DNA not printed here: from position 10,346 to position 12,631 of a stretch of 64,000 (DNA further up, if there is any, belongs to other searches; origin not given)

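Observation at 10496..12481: PdeR retains both GGDEF and EAL signature motifs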

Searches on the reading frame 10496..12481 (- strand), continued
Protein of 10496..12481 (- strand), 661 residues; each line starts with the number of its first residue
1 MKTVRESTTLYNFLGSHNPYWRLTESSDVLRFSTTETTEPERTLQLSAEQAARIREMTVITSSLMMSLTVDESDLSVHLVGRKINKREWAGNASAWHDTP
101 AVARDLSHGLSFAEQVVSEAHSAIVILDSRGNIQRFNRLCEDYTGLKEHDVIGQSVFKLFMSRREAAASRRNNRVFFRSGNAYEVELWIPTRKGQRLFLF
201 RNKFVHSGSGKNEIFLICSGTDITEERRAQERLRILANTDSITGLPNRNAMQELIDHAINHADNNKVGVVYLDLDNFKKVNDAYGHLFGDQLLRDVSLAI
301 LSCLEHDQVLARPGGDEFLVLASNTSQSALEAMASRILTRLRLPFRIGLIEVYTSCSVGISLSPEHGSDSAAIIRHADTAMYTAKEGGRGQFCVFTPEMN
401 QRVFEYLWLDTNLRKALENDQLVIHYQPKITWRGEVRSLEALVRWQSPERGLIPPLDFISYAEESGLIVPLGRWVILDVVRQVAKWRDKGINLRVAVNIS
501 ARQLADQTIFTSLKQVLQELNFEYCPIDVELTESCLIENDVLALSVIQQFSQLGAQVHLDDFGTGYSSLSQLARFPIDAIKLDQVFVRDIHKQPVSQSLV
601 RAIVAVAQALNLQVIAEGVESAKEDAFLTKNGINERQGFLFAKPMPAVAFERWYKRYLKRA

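Call 27: find_homologous_proteins(query=window:10496-12481:-, max_evalue=1e-50)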
Query window:10496-12481:- (661 aa): 7696 proteins with E <= 1e-50 among 8000 candidates; the best 120 are listed.
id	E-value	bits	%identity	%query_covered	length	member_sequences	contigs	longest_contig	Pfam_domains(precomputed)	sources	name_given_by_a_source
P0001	0.0e+0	1476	99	100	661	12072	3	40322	PF13426.14,PF00563.26,PF00989.32,PF00990.27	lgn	-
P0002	0.0e+0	1373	93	99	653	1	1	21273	PF13426.14,PF00563.26,PF00989.32,PF00990.27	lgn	-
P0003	0.0e+0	1370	93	100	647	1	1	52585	PF13426.14,PF00563.26,PF00989.32,PF00990.27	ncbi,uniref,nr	ncbi:cyclic di-GMP phosphodiesterase [Escherichia marmotae]|uniref:cyclic di-GMP phosphodiesterase n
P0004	0.0e+0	1353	94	100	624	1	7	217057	PF13426.14,PF00563.26,PF00989.32,PF00990.27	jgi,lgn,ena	-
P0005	0.0e+0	1346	93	100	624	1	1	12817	PF13426.14,PF00563.26,PF00989.32,PF00990.27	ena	-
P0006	0.0e+0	1338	92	100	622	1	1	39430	PF13426.14,PF00563.26,PF00989.32,PF00990.27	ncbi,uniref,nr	ncbi:cyclic di-GMP phosphodiesterase [Escherichia coli]|uniref:cyclic di-GMP phosphodiesterase n=1 T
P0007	0.0e+0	1334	92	100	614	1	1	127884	PF13426.14,PF00563.26,PF00989.32,PF00990.27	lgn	-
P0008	0.0e+0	1328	92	100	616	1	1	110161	PF00563.26,PF00989.32,PF00990.27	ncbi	ncbi:cyclic di-GMP phosphodiesterase [Escherichia coli]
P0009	0.0e+0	1328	92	100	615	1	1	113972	PF00563.26,PF00989.32,PF00990.27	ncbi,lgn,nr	ncbi:cyclic di-GMP phosphodiesterase [Escherichia coli]|nr:cyclic di-GMP phosphodiesterase [Escheric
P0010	0.0e+0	1326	92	100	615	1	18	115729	PF00563.26,PF00989.32,PF00990.27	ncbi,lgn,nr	ncbi:cyclic di-GMP phosphodiesterase [Escherichia coli]|nr:cyclic di-GMP phosphodiesterase [Escheric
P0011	0.0e+0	1323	92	100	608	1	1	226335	PF13426.14,PF00563.26,PF00989.32,PF00990.27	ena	-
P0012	0.0e+0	1319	92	99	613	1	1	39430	PF13426.14,PF00563.26,PF00989.32,PF00990.27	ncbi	-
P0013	0.0e+0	1291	99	61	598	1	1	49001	PF13426.14,PF00563.26,PF00989.32,PF00990.27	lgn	-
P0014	0.0e+0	1278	99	65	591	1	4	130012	PF13426.14,PF00563.26,PF00989.32,PF00990.27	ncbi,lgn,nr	ncbi:TPA: cyclic di-GMP phosphodiesterase [Escherichia coli]|nr:cyclic di-GMP phosphodiesterase [Esc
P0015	0.0e+0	1276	85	100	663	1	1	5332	PF13426.14,PF13188.14,PF00563.26,PF00989.32,PF00990.27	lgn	-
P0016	0.0e+0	1276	85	100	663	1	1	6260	PF13426.14,PF13188.14,PF00563.26,PF00989.32,PF00990.27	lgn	-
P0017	0.0e+0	1274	85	100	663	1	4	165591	PF13426.14,PF13188.14,PF00563.26,PF00989.32,PF00990.27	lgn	-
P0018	0.0e+0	1274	85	100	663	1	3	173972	PF13426.14,PF13188.14,PF00563.26,PF00989.32,PF00990.27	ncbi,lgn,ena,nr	ncbi:cyclic di-GMP phosphodiesterase [Escherichia fergusonii]|nr:cyclic di-GMP phosphodiesterase [Es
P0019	0.0e+0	1274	85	100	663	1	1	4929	PF13426.14,PF13188.14,PF00563.26,PF00989.32,PF00990.27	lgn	-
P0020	0.0e+0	1273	85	100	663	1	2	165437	PF13426.14,PF13188.14,PF00563.26,PF00989.32,PF00990.27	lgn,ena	-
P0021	0.0e+0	1273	85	100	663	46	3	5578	PF13426.14,PF13188.14,PF00563.26,PF00989.32,PF00990.27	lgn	-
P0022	0.0e+0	1272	85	100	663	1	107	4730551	PF13426.14,PF13188.14,PF00563.26,PF00989.32,PF00990.27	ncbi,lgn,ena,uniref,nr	ncbi:cyclic di-GMP phosphodiesterase [Escherichia fergusonii]|uniref:cyclic-guanylate-specific phosp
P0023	0.0e+0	1272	85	100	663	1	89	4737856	PF13426.14,PF13188.14,PF00563.26,PF00989.32,PF00990.27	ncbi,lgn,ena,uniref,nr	ncbi:cyclic di-GMP phosphodiesterase [Escherichia fergusonii]|uniref:cyclic di-GMP phosphodiesterase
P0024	0.0e+0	1272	85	100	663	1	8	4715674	PF13426.14,PF13188.14,PF00563.26,PF00989.32,PF00990.27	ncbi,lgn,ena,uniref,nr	ncbi:cyclic di-GMP phosphodiesterase [Escherichia fergusonii]|uniref:cyclic di-GMP phosphodiesterase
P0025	0.0e+0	1272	84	100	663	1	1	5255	PF13426.14,PF00563.26,PF00989.32,PF00990.27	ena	-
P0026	0.0e+0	1272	85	100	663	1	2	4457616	PF13426.14,PF13188.14,PF00563.26,PF00989.32,PF00990.27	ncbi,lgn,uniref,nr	ncbi:cyclic di-GMP phosphodiesterase [Escherichia fergusonii]|uniref:cyclic di-GMP phosphodiesterase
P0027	0.0e+0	1272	85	100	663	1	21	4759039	PF13426.14,PF13188.14,PF00563.26,PF00989.32,PF00990.27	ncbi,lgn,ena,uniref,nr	ncbi:cyclic di-GMP phosphodiesterase [Escherichia fergusonii]|uniref:cyclic di-GMP phosphodiesterase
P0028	0.0e+0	1271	85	100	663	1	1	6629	PF13426.14,PF13188.14,PF00563.26,PF00989.32,PF00990.27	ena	-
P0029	0.0e+0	1271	85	100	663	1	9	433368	PF13426.14,PF13188.14,PF00563.26,PF00989.32,PF00990.27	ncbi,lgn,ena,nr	ncbi:cyclic di-GMP phosphodiesterase [Escherichia fergusonii]|nr:cyclic di-GMP phosphodiesterase [Es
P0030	0.0e+0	1271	85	100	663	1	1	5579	PF13426.14,PF13188.14,PF00563.26,PF00989.32,PF00990.27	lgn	-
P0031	0.0e+0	1271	85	100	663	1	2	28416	PF13426.14,PF13188.14,PF00563.26,PF00989.32,PF00990.27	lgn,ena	-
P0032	0.0e+0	1271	85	100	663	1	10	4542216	PF13426.14,PF13188.14,PF00563.26,PF00989.32,PF00990.27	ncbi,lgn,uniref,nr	ncbi:cyclic di-GMP phosphodiesterase [Escherichia fergusonii]|uniref:cyclic di-GMP phosphodiesterase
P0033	0.0e+0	1271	85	100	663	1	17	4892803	PF13426.14,PF13188.14,PF00563.26,PF00989.32,PF00990.27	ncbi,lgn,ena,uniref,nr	ncbi:cyclic di-GMP phosphodiesterase [Escherichia fergusonii]|uniref:cyclic di-GMP phosphodiesterase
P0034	0.0e+0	1271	85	100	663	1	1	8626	PF13426.14,PF13188.14,PF00563.26,PF00989.32,PF00990.27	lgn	-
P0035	0.0e+0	1271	85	100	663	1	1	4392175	PF13426.14,PF13188.14,PF00563.26,PF00989.32,PF00990.27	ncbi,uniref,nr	ncbi:cyclic di-GMP phosphodiesterase [Escherichia fergusonii]|uniref:cyclic di-GMP phosphodiesterase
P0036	0.0e+0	1270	85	100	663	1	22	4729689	PF13426.14,PF13188.14,PF00563.26,PF00989.32,PF00990.27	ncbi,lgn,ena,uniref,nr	ncbi:cyclic di-GMP phosphodiesterase [Escherichia fergusonii]|uniref:cyclic di-GMP phosphodiesterase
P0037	0.0e+0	1270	85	100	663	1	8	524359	PF13426.14,PF13188.14,PF00563.26,PF00989.32,PF00990.27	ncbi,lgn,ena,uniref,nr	ncbi:cyclic di-GMP phosphodiesterase [Escherichia fergusonii]|uniref:cyclic di-GMP phosphodiesterase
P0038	0.0e+0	1270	85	100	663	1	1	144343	PF13426.14,PF13188.14,PF00563.26,PF00989.32,PF00990.27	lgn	-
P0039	0.0e+0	1270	85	100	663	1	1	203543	PF13426.14,PF13188.14,PF00563.26,PF00989.32,PF00990.27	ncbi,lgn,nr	ncbi:TPA: cyclic di-GMP phosphodiesterase [Escherichia fergusonii]|nr:cyclic di-GMP phosphodiesteras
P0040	0.0e+0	1270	85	100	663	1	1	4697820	PF13426.14,PF13188.14,PF00563.26,PF00989.32,PF00990.27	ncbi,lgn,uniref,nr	ncbi:cyclic di-GMP phosphodiesterase [Escherichia fergusonii]|uniref:cyclic di-GMP phosphodiesterase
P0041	0.0e+0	1270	85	100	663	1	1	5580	PF13426.14,PF13188.14,PF00563.26,PF00989.32,PF00990.27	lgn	-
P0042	0.0e+0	1270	85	100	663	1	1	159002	PF13426.14,PF13188.14,PF00563.26,PF00989.32,PF00990.27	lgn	-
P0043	0.0e+0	1270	85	100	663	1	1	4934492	PF13426.14,PF00563.26,PF00989.32,PF00990.27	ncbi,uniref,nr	ncbi:cyclic di-GMP phosphodiesterase [Escherichia fergusonii]|uniref:cyclic di-GMP phosphodiesterase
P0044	0.0e+0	1270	85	100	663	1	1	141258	PF13426.14,PF13188.14,PF00563.26,PF00989.32,PF00990.27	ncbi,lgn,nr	ncbi:TPA: cyclic di-GMP phosphodiesterase [Escherichia fergusonii]|nr:cyclic di-GMP phosphodiesteras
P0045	0.0e+0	1269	85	100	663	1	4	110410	PF13426.14,PF13188.14,PF00563.26,PF00989.32,PF00990.27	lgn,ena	-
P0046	0.0e+0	1269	85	100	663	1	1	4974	PF13426.14,PF13188.14,PF00563.26,PF00989.32,PF00990.27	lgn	-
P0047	0.0e+0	1269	85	100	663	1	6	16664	PF13426.14,PF13188.14,PF00563.26,PF00989.32,PF00990.27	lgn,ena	-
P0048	0.0e+0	1269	85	100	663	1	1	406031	PF13426.14,PF13188.14,PF00563.26,PF00989.32,PF00990.27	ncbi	ncbi:cyclic di-GMP phosphodiesterase [Escherichia fergusonii]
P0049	0.0e+0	1269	85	100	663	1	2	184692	PF13426.14,PF13188.14,PF00563.26,PF00989.32,PF00990.27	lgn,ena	-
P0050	0.0e+0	1269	85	100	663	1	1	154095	PF13426.14,PF13188.14,PF00563.26,PF00989.32,PF00990.27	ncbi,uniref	ncbi:cyclic di-GMP phosphodiesterase [Escherichia fergusonii]|uniref:cyclic di-GMP phosphodiesterase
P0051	0.0e+0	1269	85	100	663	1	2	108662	PF13426.14,PF00563.26,PF00989.32,PF00990.27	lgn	-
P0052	0.0e+0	1269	85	100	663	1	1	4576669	PF13426.14,PF13188.14,PF00563.26,PF00989.32,PF00990.27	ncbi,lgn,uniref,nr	ncbi:cyclic di-GMP phosphodiesterase [Escherichia fergusonii]|uniref:cyclic di-GMP phosphodiesterase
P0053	0.0e+0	1269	85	100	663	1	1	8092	PF13426.14,PF13188.14,PF00563.26,PF00989.32,PF00990.27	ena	-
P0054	0.0e+0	1269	85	100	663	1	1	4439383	PF13426.14,PF13188.14,PF00563.26,PF00989.32,PF00990.27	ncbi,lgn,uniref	ncbi:cyclic di-GMP phosphodiesterase [Escherichia fergusonii]|uniref:cyclic di-GMP phosphodiesterase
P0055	0.0e+0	1268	85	100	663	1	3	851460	PF13426.14,PF13188.14,PF00563.26,PF00989.32,PF00990.27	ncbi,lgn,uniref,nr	ncbi:cyclic di-GMP phosphodiesterase [Escherichia fergusonii]|uniref:cyclic di-GMP phosphodiesterase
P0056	0.0e+0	1268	85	100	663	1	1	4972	PF13426.14,PF00563.26,PF00989.32,PF00990.27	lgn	-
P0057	0.0e+0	1268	84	100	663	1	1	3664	PF13426.14,PF00563.26,PF00989.32,PF00990.27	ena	-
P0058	0.0e+0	1268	85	100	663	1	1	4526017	PF13426.14,PF13188.14,PF00563.26,PF00989.32,PF00990.27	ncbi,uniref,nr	ncbi:cyclic di-GMP phosphodiesterase [Escherichia fergusonii]|uniref:cyclic di-GMP phosphodiesterase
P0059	0.0e+0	1268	84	100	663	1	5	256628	PF13426.14,PF00563.26,PF00989.32,PF00990.27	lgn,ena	-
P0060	0.0e+0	1268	85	100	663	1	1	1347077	PF13426.14,PF13188.14,PF00563.26,PF00989.32,PF00990.27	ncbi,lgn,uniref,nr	ncbi:cyclic di-GMP phosphodiesterase [Escherichia fergusonii]|uniref:cyclic di-GMP phosphodiesterase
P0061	0.0e+0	1268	85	100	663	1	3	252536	PF13426.14,PF13188.14,PF00563.26,PF00989.32,PF00990.27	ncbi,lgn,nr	ncbi:cyclic di-GMP phosphodiesterase [Escherichia fergusonii]|nr:cyclic di-GMP phosphodiesterase [Es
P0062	0.0e+0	1268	85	100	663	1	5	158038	PF13426.14,PF13188.14,PF00563.26,PF00989.32,PF00990.27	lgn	-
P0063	0.0e+0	1268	84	100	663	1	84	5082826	PF13426.14,PF00563.26,PF00989.32,PF00990.27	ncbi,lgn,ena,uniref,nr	ncbi:cyclic di-GMP phosphodiesterase [Citrobacter freundii]|uniref:cyclic di-GMP phosphodiesterase n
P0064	0.0e+0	1268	85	100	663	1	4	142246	PF13426.14,PF13188.14,PF00563.26,PF00989.32,PF00990.27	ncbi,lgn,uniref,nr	ncbi:cyclic di-GMP phosphodiesterase [Escherichia fergusonii]|uniref:cyclic di-GMP phosphodiesterase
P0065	0.0e+0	1268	84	100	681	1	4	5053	PF13426.14,PF00563.26,PF00989.32,PF00990.27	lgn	-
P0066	0.0e+0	1268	85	100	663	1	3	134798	PF13426.14,PF13188.14,PF00563.26,PF00989.32,PF00990.27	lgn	-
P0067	0.0e+0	1267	85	100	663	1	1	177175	PF13426.14,PF13188.14,PF00563.26,PF00989.32,PF00990.27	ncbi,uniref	ncbi:cyclic di-GMP phosphodiesterase [Escherichia fergusonii]|uniref:cyclic di-GMP phosphodiesterase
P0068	0.0e+0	1266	84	100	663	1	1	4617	PF13426.14,PF00563.26,PF00989.32,PF00990.27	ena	-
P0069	0.0e+0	1266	84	100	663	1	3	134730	PF13426.14,PF00563.26,PF00989.32,PF00990.27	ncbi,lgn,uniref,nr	ncbi:cyclic di-GMP phosphodiesterase [Citrobacter murliniae]|uniref:Cyclic di-GMP phosphodiesterase 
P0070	0.0e+0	1266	85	100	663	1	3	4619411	PF13426.14,PF13188.14,PF00563.26,PF00989.32,PF00990.27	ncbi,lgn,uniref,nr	ncbi:cyclic di-GMP phosphodiesterase [Escherichia fergusonii]|uniref:cyclic di-GMP phosphodiesterase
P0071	0.0e+0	1266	85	100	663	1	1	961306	PF13426.14,PF13188.14,PF00563.26,PF00989.32,PF00990.27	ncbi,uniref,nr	ncbi:cyclic di-GMP phosphodiesterase [Escherichia fergusonii]|uniref:cyclic di-GMP phosphodiesterase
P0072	0.0e+0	1266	84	100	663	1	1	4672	PF13426.14,PF00563.26,PF00989.32,PF00990.27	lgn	-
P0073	0.0e+0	1266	85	100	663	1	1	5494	PF13426.14,PF13188.14,PF00563.26,PF00989.32,PF00990.27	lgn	-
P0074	0.0e+0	1265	84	100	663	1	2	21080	PF13426.14,PF00563.26,PF00989.32,PF00990.27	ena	-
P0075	0.0e+0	1265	84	100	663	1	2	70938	PF13426.14,PF00563.26,PF00989.32,PF00990.27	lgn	-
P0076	0.0e+0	1265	85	100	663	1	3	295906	PF13426.14,PF13188.14,PF00563.26,PF00989.32,PF00990.27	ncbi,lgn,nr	ncbi:TPA: cyclic di-GMP phosphodiesterase [Escherichia fergusonii]|nr:cyclic di-GMP phosphodiesteras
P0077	0.0e+0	1265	84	100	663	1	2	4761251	PF13426.14,PF00563.26,PF00989.32,PF00990.27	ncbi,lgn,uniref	ncbi:cyclic di-GMP phosphodiesterase [Citrobacter amalonaticus]|uniref:cyclic di-GMP phosphodiestera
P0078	0.0e+0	1264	84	100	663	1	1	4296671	PF13426.14,PF00563.26,PF00989.32,PF00990.27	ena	-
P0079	0.0e+0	1264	84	100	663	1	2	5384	PF13426.14,PF00563.26,PF00989.32,PF00990.27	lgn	-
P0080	0.0e+0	1263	84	100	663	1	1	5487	PF13426.14,PF13188.14,PF00563.26,PF00989.32,PF00990.27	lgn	-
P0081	0.0e+0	1263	84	100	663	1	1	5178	PF13426.14,PF00563.26,PF00989.32,PF00990.27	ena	-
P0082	0.0e+0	1263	84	100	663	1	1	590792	PF13426.14,PF13188.14,PF00563.26,PF00989.32,PF00990.27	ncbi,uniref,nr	ncbi:cyclic di-GMP phosphodiesterase [Citrobacter sp. ku-bf4]|uniref:cyclic di-GMP phosphodiesterase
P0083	0.0e+0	1263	84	100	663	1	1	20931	PF13426.14,PF13188.14,PF00563.26,PF00989.32,PF00990.27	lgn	-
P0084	0.0e+0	1263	84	100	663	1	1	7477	PF13426.14,PF00563.26,PF00989.32,PF00990.27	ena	-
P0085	0.0e+0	1262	84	100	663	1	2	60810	PF13426.14,PF13188.14,PF00563.26,PF00989.32,PF00990.27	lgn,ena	-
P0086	0.0e+0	1262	84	100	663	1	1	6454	PF13426.14,PF13188.14,PF00563.26,PF00989.32,PF00990.27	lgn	-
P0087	0.0e+0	1262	83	100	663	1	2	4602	PF13426.14,PF00563.26,PF00989.32,PF00990.27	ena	-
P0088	0.0e+0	1262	84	100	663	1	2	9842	PF13426.14,PF00563.26,PF00989.32,PF00990.27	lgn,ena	-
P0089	0.0e+0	1262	84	100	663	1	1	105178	PF13426.14,PF13188.14,PF00563.26,PF00989.32,PF00990.27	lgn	-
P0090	0.0e+0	1262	84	100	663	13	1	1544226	PF13426.14,PF00563.26,PF00989.32,PF00990.27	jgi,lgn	jgi:cyclic di-GMP phosphodiesterase Gmr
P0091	0.0e+0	1262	84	100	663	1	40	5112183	PF13426.14,PF13188.14,PF00563.26,PF00989.32,PF00990.27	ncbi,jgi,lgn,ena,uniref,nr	ncbi:cyclic di-GMP phosphodiesterase [Citrobacter amalonaticus]|jgi:cyclic di-GMP phosphodiesterase 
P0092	0.0e+0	1262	84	100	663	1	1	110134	PF13426.14,PF00563.26,PF00989.32,PF00990.27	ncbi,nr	ncbi:cyclic di-GMP phosphodiesterase [Escherichia coli]|nr:cyclic di-GMP phosphodiesterase [Escheric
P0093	0.0e+0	1262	84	100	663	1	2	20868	PF13426.14,PF13188.14,PF00563.26,PF00989.32,PF00990.27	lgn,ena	-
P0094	0.0e+0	1262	84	100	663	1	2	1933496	PF13426.14,PF00563.26,PF00989.32,PF00990.27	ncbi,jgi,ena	-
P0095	0.0e+0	1261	84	100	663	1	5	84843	PF13426.14,PF13188.14,PF00563.26,PF00989.32,PF00990.27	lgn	-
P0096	0.0e+0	1261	83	100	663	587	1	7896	PF13426.14,PF00563.26,PF00989.32,PF00990.27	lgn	-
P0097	0.0e+0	1261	84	100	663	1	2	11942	PF13426.14,PF13188.14,PF00563.26,PF00989.32,PF00990.27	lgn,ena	-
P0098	0.0e+0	1261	83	100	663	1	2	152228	PF13426.14,PF00563.26,PF00989.32,PF00990.27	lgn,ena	-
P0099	0.0e+0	1261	83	100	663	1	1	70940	PF13426.14,PF00563.26,PF00989.32,PF00990.27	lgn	-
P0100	0.0e+0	1261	83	100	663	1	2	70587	PF13426.14,PF13188.14,PF00563.26,PF00989.32,PF00990.27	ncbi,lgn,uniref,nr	ncbi:cyclic di-GMP phosphodiesterase [Citrobacter amalonaticus]|uniref:cyclic-guanylate-specific pho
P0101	0.0e+0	1261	83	100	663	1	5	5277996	PF13426.14,PF13188.14,PF00563.26,PF00989.32,PF00990.27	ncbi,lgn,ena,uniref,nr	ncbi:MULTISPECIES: cyclic di-GMP phosphodiesterase [Citrobacter]|uniref:cyclic di-GMP phosphodiester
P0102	0.0e+0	1260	83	100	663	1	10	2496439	PF13426.14,PF13188.14,PF00563.26,PF00989.32,PF00990.27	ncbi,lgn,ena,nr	ncbi:cyclic di-GMP phosphodiesterase [Citrobacter amalonaticus]|nr:cyclic di-GMP phosphodiesterase [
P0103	0.0e+0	1260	83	100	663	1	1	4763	PF13426.14,PF13188.14,PF00563.26,PF00989.32,PF00990.27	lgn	-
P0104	0.0e+0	1260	83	100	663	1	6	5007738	PF13426.14,PF13188.14,PF00563.26,PF00989.32,PF00990.27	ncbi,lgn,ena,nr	ncbi:cyclic di-GMP phosphodiesterase [Citrobacter amalonaticus]|nr:cyclic di-GMP phosphodiesterase [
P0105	0.0e+0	1260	85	100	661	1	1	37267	PF13426.14,PF13188.14,PF00563.26,PF00989.32,PF00990.27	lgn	-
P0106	0.0e+0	1259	83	100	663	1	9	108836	PF13426.14,PF13188.14,PF00563.26,PF00989.32,PF00990.27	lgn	-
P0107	0.0e+0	1259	83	100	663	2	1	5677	PF13426.14,PF13188.14,PF00563.26,PF00989.32,PF00990.27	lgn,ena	-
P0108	0.0e+0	1259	83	100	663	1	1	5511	PF13426.14,PF13188.14,PF00563.26,PF00989.32,PF00990.27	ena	-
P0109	0.0e+0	1259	83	100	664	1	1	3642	PF13426.14,PF13188.14,PF00563.26,PF00989.32,PF00990.27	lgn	-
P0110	0.0e+0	1259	83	100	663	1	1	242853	PF13426.14,PF13188.14,PF00563.26,PF00989.32,PF00990.27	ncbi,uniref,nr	ncbi:cyclic di-GMP phosphodiesterase [Citrobacter amalonaticus]|uniref:cyclic di-GMP phosphodiestera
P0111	0.0e+0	1259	83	100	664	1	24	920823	PF13426.14,PF13188.14,PF00563.26,PF00989.32,PF00990.27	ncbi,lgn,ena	-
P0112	0.0e+0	1259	83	100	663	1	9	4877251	PF13426.14,PF13188.14,PF00563.26,PF00989.32,PF00990.27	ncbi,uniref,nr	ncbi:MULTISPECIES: cyclic di-GMP phosphodiesterase [Citrobacter]|uniref:cyclic di-GMP phosphodiester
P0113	0.0e+0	1259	83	100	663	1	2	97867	PF13426.14,PF13188.14,PF00563.26,PF00989.32,PF00990.27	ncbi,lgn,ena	-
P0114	0.0e+0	1259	83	100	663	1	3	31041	PF13426.14,PF13188.14,PF00563.26,PF00989.32,PF00990.27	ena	-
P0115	0.0e+0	1259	83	100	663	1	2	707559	PF13426.14,PF13188.14,PF00563.26,PF00989.32,PF00990.27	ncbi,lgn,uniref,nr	ncbi:cyclic di-GMP phosphodiesterase [Citrobacter amalonaticus]|uniref:cyclic di-GMP phosphodiestera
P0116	0.0e+0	1259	83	100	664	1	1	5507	PF13426.14,PF13188.14,PF00563.26,PF00989.32,PF00990.27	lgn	-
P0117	0.0e+0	1258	84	100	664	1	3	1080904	PF13426.14,PF13188.14,PF00563.26,PF00989.32,PF00990.27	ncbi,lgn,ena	ncbi:cyclic di-GMP phosphodiesterase [Citrobacter telavivensis]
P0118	0.0e+0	1258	83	100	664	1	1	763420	PF13426.14,PF13188.14,PF00563.26,PF00989.32,PF00990.27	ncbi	-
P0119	0.0e+0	1258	83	100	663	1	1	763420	PF13426.14,PF13188.14,PF00563.26,PF00989.32,PF00990.27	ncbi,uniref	ncbi:cyclic di-GMP phosphodiesterase [Citrobacter amalonaticus]|uniref:cyclic di-GMP phosphodiestera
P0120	0.0e+0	1258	83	100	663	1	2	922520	PF13426.14,PF13188.14,PF00563.26,PF00989.32,PF00990.27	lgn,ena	-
